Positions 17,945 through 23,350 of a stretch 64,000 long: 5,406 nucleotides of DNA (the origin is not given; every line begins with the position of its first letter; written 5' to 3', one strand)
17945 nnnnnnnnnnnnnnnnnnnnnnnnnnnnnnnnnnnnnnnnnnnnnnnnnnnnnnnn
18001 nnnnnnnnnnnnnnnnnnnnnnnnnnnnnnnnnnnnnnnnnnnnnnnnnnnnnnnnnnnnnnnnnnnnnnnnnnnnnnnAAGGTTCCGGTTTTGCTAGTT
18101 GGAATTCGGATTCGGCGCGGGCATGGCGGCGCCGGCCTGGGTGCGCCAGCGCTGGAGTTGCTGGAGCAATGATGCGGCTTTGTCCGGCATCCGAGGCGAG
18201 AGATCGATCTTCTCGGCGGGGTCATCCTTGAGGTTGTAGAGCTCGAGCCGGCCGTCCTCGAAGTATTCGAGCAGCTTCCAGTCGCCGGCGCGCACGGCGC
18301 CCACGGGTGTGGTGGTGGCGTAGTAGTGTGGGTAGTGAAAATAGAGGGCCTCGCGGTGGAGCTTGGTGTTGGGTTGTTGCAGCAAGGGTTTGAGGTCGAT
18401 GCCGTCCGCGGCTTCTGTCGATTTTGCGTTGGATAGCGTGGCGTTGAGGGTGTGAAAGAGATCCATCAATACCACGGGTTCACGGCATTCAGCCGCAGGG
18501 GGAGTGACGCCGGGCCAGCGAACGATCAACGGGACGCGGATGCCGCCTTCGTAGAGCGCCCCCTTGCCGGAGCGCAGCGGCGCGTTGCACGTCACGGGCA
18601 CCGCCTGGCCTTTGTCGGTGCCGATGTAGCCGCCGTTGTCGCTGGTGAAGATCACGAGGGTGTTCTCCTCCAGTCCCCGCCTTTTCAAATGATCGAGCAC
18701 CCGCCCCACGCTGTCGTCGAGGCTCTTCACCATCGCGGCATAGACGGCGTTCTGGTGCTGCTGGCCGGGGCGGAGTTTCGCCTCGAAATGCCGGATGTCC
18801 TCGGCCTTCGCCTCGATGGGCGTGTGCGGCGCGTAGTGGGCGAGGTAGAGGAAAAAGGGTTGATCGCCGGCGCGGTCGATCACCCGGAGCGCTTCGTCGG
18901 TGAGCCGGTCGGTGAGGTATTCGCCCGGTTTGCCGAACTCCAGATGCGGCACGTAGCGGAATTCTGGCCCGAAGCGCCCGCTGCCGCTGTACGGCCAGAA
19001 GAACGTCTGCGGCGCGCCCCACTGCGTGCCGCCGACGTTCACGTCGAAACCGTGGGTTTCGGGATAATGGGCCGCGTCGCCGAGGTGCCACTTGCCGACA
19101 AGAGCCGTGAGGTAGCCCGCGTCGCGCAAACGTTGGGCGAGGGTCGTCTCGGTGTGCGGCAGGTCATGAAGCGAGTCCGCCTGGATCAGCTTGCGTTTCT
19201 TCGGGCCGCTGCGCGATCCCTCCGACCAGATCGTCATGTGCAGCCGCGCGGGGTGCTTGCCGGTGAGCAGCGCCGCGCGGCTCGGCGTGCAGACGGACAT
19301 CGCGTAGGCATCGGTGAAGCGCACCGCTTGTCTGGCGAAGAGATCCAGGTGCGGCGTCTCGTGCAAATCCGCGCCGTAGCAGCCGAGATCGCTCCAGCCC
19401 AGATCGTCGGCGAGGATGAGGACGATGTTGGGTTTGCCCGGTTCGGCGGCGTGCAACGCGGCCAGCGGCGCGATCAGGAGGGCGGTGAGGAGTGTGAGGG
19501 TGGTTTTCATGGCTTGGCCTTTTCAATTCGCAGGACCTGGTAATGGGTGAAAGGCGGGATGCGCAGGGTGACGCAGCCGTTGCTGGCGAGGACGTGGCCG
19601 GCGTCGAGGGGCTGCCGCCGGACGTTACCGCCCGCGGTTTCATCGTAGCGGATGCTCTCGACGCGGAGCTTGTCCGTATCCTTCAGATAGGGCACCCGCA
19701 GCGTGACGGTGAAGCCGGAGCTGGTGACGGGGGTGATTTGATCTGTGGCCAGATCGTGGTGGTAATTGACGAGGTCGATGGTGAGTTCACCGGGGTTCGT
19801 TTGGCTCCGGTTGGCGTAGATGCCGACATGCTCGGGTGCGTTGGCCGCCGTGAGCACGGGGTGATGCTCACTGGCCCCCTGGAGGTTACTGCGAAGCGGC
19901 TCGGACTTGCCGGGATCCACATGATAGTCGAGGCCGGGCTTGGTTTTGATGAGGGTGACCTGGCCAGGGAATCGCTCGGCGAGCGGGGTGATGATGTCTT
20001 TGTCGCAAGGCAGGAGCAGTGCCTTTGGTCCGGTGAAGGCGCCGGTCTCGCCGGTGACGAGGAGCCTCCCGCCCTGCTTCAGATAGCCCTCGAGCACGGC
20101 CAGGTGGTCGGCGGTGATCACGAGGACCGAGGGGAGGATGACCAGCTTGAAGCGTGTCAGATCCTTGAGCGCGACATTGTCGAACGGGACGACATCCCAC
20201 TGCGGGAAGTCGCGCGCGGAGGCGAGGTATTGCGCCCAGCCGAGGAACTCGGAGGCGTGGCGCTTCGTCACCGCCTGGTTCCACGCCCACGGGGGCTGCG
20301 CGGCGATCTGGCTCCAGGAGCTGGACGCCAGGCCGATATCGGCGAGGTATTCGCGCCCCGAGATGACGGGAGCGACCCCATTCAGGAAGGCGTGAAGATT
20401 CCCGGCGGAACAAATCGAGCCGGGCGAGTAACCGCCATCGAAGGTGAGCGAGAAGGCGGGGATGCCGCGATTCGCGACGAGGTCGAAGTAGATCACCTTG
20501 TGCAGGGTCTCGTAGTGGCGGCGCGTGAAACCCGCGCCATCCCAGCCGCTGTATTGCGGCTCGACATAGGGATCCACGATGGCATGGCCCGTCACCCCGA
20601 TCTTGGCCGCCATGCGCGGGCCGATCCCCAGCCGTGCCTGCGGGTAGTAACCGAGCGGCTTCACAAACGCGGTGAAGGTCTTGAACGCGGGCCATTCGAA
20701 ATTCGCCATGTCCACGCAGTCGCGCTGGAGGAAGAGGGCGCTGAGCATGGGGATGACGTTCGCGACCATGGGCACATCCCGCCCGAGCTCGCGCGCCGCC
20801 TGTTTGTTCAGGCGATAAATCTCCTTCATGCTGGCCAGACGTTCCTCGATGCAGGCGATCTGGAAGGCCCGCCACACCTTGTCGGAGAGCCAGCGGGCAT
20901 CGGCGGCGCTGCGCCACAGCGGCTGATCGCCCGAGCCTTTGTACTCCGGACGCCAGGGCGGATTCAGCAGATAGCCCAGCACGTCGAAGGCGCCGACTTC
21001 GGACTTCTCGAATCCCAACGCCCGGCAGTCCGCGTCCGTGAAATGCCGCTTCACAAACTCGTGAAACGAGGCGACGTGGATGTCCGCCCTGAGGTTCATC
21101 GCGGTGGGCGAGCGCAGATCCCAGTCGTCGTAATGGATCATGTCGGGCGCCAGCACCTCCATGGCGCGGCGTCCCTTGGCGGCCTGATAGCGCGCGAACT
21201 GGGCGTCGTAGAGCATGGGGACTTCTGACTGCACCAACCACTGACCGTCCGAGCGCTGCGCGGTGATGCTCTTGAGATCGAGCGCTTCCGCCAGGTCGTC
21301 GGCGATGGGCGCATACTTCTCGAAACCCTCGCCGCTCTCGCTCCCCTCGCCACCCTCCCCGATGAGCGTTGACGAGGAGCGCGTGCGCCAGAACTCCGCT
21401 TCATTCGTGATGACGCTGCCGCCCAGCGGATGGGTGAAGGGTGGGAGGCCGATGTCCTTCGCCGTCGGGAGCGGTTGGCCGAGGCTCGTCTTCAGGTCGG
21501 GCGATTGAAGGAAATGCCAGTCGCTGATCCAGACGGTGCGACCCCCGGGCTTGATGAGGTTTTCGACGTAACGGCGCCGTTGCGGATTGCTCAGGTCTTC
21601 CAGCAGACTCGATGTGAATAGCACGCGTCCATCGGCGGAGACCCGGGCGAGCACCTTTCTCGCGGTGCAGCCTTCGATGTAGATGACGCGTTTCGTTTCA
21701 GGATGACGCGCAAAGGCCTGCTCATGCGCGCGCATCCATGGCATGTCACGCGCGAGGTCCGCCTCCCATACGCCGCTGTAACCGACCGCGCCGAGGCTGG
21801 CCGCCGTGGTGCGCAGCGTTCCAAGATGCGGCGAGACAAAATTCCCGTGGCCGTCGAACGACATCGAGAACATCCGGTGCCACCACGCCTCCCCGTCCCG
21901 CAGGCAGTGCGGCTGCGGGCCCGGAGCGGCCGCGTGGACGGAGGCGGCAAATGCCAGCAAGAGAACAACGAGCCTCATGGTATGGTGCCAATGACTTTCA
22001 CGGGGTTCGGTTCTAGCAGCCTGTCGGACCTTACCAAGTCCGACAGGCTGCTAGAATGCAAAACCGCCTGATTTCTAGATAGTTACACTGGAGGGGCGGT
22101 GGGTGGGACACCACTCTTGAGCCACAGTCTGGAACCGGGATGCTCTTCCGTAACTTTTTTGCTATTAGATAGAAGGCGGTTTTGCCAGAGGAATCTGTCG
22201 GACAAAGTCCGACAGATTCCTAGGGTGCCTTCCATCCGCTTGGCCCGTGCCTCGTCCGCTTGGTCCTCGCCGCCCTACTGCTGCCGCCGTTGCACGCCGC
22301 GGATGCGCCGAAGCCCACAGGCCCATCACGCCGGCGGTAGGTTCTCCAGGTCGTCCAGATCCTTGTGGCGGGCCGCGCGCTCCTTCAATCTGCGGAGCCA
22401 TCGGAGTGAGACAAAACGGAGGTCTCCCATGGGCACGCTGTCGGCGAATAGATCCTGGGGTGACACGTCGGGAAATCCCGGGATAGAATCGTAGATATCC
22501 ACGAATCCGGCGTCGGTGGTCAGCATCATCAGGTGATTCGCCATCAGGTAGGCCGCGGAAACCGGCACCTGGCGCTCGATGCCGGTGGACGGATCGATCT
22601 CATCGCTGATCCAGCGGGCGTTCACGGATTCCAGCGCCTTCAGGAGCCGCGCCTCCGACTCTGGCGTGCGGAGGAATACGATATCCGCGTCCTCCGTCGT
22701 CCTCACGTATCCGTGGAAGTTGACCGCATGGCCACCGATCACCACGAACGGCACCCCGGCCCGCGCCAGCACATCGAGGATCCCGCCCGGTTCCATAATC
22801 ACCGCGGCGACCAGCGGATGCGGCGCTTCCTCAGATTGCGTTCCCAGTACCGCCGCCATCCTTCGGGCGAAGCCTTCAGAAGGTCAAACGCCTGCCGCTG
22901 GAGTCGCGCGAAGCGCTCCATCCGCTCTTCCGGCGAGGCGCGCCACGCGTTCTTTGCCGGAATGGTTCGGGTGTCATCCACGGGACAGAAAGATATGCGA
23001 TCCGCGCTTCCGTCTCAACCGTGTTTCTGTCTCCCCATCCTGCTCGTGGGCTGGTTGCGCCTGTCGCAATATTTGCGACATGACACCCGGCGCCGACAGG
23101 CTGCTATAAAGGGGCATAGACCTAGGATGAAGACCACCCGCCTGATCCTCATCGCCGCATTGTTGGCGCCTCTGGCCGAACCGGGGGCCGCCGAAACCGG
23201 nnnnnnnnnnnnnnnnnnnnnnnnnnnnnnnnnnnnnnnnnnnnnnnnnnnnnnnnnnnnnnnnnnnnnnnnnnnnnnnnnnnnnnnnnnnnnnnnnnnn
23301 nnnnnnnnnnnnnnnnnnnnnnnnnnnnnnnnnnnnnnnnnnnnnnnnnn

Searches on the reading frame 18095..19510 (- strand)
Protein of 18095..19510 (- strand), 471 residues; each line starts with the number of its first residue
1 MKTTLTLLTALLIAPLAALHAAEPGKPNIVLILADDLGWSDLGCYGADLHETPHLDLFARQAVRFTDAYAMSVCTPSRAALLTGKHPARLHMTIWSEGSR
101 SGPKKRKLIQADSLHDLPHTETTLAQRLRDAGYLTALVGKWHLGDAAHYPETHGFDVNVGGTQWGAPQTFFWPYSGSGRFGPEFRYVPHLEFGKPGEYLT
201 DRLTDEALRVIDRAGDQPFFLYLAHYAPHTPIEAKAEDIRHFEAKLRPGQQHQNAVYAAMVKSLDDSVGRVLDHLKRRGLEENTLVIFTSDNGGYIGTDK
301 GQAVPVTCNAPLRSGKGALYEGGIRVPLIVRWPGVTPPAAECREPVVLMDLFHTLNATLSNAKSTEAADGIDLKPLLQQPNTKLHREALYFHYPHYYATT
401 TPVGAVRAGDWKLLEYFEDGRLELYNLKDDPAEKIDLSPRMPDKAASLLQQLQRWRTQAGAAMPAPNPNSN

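Call 6: search_protein_families(library=pfam, proteins=[window:18095-19510:-], max_evalue=0.01)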
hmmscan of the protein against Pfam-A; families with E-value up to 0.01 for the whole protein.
window:18095-19510:- (471 aa): 4 families
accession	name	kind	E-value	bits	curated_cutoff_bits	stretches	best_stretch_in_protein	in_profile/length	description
PF00884.28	Sulfatase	-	3.3e-63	214.2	25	1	27-355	1-295/301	Sulfatase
PF16347.10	SGSH_C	-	3.2e-16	60.3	29.3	1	317-454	9-150/154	N-sulphoglucosamine sulphohydrolase, C-terminal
PF01663.27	Phosphodiest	-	4.5e-08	33.5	23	1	30-293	2-220/342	Type I phosphodiesterase / nucleotide pyrophosphatase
PF14707.11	Sulfatase_C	-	0.00039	21.4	30.9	0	424-463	58-96/127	C-terminal region of aryl-sulfatase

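Call 61: list_cluster_members(proteins=[P0001, window:18095-19510:-, window:23127-24965:+])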
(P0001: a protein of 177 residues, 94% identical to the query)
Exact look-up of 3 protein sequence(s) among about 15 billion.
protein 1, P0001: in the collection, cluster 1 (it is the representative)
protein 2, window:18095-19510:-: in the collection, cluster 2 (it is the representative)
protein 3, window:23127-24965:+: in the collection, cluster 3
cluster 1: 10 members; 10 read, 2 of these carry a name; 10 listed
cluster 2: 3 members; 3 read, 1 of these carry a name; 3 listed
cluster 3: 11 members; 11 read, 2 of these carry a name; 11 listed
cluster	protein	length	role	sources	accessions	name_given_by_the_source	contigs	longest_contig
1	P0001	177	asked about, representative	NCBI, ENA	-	-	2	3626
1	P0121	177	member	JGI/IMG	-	hypothetical protein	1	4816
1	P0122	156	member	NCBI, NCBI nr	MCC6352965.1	MAG: hypothetical protein IT577_03710 [Verrucomicrobiae bacterium] | hypothetical protein [Verrucomicrobiae bacterium]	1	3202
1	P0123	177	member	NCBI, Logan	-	-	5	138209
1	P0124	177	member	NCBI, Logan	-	-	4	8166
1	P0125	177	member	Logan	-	-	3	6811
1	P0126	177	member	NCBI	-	-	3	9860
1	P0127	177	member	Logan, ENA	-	-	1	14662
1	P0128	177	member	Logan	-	-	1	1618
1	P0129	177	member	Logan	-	-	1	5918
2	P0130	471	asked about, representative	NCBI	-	-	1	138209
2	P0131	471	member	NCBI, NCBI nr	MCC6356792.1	MAG: sulfatase [Verrucomicrobiae bacterium] | sulfatase [Verrucomicrobiae bacterium]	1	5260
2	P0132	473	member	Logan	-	-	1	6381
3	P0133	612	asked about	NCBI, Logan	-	-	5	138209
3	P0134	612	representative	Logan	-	-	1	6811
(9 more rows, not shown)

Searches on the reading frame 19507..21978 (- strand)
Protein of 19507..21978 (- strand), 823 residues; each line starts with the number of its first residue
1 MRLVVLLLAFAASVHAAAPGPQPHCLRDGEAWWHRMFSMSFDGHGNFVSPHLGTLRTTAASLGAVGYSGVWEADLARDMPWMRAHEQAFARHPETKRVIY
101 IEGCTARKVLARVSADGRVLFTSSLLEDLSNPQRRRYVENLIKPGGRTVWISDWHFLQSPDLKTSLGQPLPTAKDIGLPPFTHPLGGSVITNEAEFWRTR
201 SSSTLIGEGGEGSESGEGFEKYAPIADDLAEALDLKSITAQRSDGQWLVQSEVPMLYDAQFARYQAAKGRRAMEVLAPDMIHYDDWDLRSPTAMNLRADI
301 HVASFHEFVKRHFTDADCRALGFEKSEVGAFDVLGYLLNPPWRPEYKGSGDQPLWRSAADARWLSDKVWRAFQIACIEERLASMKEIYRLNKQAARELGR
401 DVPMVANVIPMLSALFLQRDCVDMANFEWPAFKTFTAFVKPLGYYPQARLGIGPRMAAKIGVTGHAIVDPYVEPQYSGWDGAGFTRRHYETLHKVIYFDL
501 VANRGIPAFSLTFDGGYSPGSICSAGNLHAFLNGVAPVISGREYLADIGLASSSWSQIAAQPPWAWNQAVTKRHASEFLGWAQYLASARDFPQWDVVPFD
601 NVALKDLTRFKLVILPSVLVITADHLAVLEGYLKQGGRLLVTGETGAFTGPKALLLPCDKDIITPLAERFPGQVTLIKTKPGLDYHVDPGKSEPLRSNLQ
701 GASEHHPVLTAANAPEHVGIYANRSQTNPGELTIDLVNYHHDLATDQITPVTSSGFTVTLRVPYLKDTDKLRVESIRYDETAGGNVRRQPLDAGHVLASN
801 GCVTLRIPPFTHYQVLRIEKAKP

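Call 6: search_protein_families(library=pfam, proteins=[window:19507-21978:-], max_evalue=0.01)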
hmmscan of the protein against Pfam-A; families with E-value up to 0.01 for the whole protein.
window:19507-21978:- (823 aa): 1 family
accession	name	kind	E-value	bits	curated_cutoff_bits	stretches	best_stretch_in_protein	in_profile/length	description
PF08532.16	Glyco_hydro_42M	-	7.2e-05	22.8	25.8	1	595-649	47-97/207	Beta-galactosidase trimerisation domain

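Call 7: search_protein_families(library=ncbifam, proteins=[window:19507-21978:-], max_evalue=0.01)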
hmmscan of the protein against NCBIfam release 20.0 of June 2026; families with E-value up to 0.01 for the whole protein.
window:19507-21978:- (823 aa): 0 families

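Call 41: find_encoding_contigs(protein=window:19507-21978:-, flank=4000, max_places=6)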
Protein window:19507-21978:- (823 aa): 1 contig read that carries it; 1 place shown.
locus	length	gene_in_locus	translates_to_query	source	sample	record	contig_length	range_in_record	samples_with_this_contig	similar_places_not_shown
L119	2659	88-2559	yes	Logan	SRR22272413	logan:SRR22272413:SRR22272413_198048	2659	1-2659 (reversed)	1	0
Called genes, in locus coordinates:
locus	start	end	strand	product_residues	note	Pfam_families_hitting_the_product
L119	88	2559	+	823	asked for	-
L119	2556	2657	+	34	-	?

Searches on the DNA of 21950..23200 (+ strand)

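Call 32: search_dna_similar(query=window:22005-22232:+, collection=plasmids, mode=distant, max_evalue=0.001, max_rows=40)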
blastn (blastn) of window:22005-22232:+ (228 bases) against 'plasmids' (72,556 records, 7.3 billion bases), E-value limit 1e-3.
No match.

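Call 37: search_rna_families(source=window, start=21950, end=23200, threshold=evalue, max_evalue=5, show_alignments=2)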
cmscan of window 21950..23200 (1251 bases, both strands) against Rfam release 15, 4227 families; matches with E-value up to 5: 5.
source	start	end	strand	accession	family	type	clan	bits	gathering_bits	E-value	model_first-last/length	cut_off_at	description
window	22186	22309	-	RF02865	ncS01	Gene; sRNA;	-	21.2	58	0.48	1-110/110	no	Burkholderia sRNA 1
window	22000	22067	+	RF00244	mir-26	Gene; miRNA;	-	18.4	57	0.35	1-81/81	no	mir-26 microRNA precursor family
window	22132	22220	+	RF01670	P17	Gene; sRNA;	-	13.2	45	1.3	1-282/282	no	Pseudomonas sRNA P17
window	22333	22474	+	RF03108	Methylosinus-1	Gene; sRNA;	-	12.8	145.1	3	1-214/214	no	Methylosinus-1 RNA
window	22191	22314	-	RF02602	BASRCI414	Gene; sRNA;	-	12.1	270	3.8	1-229/229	no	Brucella sRNA CI414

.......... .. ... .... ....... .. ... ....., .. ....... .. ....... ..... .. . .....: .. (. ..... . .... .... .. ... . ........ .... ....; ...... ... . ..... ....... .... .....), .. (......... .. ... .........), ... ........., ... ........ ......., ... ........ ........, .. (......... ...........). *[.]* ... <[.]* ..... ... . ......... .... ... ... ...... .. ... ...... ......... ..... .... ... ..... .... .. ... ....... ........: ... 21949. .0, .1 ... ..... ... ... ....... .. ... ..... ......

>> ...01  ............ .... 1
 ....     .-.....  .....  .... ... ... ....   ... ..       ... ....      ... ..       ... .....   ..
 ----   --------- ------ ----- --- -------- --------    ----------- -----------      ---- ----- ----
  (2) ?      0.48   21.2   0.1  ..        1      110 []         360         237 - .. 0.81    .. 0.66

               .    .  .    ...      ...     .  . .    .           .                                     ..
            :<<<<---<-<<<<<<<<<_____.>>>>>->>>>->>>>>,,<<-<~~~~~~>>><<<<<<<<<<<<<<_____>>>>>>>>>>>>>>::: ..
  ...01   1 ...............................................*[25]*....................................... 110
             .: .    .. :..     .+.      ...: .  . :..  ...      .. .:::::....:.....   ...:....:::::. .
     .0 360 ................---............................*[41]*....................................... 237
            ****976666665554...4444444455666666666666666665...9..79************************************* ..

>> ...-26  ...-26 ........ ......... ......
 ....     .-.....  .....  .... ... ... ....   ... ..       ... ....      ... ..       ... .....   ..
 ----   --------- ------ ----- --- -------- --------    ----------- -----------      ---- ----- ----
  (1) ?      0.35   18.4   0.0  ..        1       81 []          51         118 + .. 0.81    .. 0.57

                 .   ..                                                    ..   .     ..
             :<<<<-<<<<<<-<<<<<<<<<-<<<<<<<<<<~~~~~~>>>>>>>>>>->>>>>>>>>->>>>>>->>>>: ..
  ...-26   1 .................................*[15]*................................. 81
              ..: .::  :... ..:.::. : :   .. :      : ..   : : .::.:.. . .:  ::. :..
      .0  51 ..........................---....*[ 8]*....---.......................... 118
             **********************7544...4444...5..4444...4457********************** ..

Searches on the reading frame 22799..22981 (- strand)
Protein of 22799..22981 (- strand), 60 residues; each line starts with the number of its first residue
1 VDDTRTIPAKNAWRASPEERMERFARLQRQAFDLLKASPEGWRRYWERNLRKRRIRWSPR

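Call 6: search_protein_families(library=pfam, proteins=[window:22799-22981:-], max_evalue=0.01)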
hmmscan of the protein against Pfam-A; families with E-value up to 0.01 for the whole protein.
window:22799-22981:- (60 aa): 0 families

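Call 7: search_protein_families(library=ncbifam, proteins=[window:22799-22981:-], max_evalue=0.01)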
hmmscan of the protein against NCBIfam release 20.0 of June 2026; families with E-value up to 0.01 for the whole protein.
window:22799-22981:- (60 aa): 0 families

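Call 81: search_protein_families(library=padloc, proteins=[window:22799-22981:-], max_evalue=1)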
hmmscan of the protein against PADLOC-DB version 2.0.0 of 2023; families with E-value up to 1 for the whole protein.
window:22799-22981:- (60 aa): 0 families
